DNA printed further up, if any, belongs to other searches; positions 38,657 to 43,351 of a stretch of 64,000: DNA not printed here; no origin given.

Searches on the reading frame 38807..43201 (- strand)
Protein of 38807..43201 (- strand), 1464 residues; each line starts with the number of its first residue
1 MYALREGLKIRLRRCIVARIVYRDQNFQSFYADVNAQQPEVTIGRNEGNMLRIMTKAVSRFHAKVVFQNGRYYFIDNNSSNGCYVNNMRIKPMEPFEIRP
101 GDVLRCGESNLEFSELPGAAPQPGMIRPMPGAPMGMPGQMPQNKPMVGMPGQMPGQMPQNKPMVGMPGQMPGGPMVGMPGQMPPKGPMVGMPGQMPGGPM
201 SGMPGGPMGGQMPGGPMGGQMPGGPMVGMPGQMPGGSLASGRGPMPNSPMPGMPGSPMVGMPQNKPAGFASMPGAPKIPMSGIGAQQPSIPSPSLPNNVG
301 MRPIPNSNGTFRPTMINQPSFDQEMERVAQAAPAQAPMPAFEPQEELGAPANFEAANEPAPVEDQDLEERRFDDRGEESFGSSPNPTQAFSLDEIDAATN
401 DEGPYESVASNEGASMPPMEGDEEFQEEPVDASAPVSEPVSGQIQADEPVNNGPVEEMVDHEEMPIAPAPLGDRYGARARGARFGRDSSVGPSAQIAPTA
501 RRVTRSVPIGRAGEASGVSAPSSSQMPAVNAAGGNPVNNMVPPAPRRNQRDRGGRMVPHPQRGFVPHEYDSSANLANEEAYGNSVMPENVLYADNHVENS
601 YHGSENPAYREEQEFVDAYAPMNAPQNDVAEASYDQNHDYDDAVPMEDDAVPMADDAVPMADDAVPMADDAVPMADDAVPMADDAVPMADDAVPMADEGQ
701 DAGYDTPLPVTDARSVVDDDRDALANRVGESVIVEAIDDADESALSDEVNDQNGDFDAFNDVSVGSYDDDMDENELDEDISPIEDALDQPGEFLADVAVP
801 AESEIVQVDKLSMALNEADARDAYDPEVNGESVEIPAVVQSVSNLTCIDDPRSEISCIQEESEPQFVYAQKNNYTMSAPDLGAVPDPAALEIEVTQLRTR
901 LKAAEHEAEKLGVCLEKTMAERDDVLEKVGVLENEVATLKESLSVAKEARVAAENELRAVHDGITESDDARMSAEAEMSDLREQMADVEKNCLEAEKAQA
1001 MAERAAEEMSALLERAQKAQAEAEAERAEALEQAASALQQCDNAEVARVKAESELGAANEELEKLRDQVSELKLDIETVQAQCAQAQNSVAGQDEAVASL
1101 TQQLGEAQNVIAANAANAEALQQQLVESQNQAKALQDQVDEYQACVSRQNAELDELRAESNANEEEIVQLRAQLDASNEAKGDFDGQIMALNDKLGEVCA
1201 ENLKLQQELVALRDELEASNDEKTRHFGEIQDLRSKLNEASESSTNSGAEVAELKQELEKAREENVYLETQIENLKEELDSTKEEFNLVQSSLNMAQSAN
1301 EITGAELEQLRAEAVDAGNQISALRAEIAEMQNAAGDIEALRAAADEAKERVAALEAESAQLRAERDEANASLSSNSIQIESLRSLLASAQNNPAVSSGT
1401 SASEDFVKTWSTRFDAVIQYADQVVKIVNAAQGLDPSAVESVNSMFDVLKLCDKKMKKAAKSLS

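Call 52: search_protein_families(library=pfam, proteins=[window:38807-43201:-], max_evalue=0.001)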
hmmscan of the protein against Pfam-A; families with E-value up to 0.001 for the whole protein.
window:38807-43201:- (1464 aa): 7 families
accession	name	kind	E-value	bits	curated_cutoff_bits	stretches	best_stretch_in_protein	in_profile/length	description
PF00498.31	FHA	-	4.6e-16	59.4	20.7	1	41-106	1-66/67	FHA domain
PF06818.20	Fez1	-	2.8e-10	41.4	34.4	2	1228-1423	10-179/199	Fez1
PF00038.26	Filament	-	2.2e-06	28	40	0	1203-1392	50-245/313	Intermediate filament protein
PF16697.10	Yop-YscD_cpl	-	1.7e-05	25.4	33.2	1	36-114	14-91/94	Inner membrane component of T3SS, cytoplasmic domain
PF07888.16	CALCOCO1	-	0.00015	21.2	36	1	1206-1364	170-332/496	Calcium binding and coiled-coil domain (CALCOCO1) like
PF25450.1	Rab11-FIP3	-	0.0002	22.1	31.9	0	1187-1245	55-113/125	Rab11-FIP3-like domain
PF09789.14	CC149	-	0.00024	20.9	30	1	1253-1370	13-130/316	Coiled-coil domain-containing protein 149-A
